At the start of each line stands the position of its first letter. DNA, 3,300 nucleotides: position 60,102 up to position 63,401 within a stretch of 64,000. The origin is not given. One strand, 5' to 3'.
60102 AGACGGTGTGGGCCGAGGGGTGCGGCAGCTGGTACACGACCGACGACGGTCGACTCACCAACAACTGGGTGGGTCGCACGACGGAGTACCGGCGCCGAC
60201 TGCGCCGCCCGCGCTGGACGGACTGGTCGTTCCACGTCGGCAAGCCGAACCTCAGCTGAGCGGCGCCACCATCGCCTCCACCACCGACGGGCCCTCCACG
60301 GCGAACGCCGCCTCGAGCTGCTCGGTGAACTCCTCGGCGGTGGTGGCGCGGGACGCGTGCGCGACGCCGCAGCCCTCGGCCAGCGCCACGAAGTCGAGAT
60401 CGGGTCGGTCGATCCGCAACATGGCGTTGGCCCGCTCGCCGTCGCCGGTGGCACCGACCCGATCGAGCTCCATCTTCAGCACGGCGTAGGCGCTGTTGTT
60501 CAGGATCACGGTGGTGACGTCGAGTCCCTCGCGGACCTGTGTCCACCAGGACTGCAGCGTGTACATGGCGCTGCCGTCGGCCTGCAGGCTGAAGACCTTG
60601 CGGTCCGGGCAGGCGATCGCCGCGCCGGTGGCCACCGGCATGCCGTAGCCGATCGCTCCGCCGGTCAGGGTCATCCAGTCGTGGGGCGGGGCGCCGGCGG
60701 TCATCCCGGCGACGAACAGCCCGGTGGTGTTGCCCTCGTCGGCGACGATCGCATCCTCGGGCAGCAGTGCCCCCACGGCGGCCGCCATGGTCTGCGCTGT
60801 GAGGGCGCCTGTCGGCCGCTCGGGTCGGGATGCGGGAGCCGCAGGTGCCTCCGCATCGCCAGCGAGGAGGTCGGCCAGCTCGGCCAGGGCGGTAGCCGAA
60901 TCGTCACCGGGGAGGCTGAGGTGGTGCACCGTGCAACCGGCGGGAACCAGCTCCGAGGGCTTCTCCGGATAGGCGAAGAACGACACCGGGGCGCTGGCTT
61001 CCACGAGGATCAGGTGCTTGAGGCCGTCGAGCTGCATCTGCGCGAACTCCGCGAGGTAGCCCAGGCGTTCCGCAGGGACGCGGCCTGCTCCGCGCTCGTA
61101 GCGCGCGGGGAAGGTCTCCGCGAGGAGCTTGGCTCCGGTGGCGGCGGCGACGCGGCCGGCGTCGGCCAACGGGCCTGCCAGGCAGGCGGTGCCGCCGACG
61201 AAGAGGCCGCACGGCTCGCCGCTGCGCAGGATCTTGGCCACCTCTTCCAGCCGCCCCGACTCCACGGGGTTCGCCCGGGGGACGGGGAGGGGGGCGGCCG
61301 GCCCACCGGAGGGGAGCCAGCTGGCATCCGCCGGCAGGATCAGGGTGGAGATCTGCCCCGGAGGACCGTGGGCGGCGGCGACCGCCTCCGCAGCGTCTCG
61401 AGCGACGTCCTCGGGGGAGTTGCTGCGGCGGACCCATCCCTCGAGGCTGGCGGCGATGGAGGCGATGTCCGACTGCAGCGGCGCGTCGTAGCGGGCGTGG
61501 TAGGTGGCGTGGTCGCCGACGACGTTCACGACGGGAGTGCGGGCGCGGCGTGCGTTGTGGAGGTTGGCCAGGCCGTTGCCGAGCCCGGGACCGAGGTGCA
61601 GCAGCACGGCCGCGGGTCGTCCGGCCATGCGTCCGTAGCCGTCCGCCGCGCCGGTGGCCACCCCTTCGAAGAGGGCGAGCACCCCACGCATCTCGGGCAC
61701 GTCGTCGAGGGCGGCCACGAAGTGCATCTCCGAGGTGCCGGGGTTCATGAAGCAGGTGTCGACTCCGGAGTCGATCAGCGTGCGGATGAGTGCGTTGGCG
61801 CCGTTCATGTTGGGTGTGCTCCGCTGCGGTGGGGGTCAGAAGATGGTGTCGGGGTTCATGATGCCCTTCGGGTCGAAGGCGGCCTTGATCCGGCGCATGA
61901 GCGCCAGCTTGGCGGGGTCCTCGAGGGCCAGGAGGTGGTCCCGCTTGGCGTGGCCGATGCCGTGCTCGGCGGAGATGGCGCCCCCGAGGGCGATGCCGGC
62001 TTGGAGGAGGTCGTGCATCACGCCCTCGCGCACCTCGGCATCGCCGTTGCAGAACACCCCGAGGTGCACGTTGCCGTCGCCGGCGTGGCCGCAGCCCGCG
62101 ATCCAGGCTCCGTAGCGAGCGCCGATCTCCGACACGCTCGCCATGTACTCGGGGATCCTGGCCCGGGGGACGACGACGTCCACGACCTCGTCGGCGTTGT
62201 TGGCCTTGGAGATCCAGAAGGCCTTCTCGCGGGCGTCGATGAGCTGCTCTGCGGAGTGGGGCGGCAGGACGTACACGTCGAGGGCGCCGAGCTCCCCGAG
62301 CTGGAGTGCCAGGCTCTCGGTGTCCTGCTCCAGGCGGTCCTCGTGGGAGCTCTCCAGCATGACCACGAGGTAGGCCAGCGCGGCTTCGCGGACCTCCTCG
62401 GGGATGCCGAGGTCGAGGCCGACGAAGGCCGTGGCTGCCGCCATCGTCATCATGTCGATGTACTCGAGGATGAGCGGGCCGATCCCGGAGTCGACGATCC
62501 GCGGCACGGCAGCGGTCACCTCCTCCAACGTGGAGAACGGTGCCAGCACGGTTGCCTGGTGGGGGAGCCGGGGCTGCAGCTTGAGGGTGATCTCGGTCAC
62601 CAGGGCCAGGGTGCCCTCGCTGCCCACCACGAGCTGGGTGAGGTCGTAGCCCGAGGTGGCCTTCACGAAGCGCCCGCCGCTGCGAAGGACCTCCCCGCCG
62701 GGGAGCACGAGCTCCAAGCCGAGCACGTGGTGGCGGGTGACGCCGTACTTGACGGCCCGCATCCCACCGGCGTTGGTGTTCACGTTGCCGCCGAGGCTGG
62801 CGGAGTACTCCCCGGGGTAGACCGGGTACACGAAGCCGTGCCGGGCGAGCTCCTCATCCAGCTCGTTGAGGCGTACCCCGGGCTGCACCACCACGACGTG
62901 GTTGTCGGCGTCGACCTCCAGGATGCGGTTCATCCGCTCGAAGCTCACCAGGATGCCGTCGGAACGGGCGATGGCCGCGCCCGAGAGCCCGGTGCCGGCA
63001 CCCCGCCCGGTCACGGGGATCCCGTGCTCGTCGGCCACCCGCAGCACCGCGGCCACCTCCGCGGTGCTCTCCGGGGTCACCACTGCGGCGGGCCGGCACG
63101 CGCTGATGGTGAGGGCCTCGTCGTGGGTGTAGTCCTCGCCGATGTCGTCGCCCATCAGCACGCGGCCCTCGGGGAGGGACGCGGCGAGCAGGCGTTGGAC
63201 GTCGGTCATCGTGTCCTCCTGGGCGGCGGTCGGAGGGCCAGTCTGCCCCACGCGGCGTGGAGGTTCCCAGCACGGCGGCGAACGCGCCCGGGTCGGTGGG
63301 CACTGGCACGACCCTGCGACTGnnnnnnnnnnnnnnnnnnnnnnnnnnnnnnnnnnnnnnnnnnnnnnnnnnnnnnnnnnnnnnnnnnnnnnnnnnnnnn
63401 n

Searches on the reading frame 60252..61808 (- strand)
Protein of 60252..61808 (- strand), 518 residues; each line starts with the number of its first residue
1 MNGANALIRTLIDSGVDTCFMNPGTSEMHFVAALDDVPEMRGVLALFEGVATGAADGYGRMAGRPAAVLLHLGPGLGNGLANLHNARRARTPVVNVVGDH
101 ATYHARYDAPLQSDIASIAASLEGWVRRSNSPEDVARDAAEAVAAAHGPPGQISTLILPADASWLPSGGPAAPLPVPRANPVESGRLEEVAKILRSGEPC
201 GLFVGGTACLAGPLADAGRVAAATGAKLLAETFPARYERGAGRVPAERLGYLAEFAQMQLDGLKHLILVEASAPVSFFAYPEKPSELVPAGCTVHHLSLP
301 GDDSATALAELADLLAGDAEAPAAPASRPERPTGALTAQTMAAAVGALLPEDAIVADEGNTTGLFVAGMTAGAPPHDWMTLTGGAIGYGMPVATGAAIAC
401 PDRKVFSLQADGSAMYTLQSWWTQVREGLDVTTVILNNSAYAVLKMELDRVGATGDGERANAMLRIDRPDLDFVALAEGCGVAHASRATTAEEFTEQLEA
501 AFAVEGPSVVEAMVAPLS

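Call 77: search_protein_families(library=pfam, proteins=[window:60252-61808:-], max_evalue=0.00001)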
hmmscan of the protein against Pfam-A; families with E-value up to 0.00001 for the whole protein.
window:60252-61808:- (518 aa): 2 families
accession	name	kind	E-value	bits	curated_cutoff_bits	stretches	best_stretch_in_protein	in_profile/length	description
PF02775.26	TPP_enzyme_C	-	2.5e-30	105.7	21.9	1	372-511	15-150/151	Thiamine pyrophosphate enzyme, C-terminal TPP binding domain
PF02776.23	TPP_enzyme_N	-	5.8e-30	103.9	26.8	1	1-106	1-106/119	Thiamine pyrophosphate enzyme, N-terminal TPP binding domain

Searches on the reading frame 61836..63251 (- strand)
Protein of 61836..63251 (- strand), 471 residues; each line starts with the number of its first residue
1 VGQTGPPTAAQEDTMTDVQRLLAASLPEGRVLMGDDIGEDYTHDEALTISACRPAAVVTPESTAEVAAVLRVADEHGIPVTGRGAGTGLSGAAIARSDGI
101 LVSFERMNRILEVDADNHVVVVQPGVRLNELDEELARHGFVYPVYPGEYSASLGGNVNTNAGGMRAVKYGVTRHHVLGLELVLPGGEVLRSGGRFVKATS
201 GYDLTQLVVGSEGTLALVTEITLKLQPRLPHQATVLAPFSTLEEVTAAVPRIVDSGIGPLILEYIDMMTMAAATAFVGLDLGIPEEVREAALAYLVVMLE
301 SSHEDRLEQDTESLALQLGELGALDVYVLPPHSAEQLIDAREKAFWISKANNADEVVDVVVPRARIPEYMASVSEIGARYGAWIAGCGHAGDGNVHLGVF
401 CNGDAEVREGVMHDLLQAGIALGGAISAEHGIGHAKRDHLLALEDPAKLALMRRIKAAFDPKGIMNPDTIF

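Call 77: search_protein_families(library=pfam, proteins=[window:61836-63251:-], max_evalue=0.00001)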
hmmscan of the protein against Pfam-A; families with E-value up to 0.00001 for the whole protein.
window:61836-63251:- (471 aa): 2 families
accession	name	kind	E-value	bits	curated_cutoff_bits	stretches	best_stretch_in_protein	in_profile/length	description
PF02913.24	FAD-oxidase_C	-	1.7e-52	179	21.2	1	230-468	3-246/248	FAD linked oxidases, C-terminal domain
PF01565.28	FAD_binding_4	-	7.8e-45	152.4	26.4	1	54-190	1-137/139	FAD binding domain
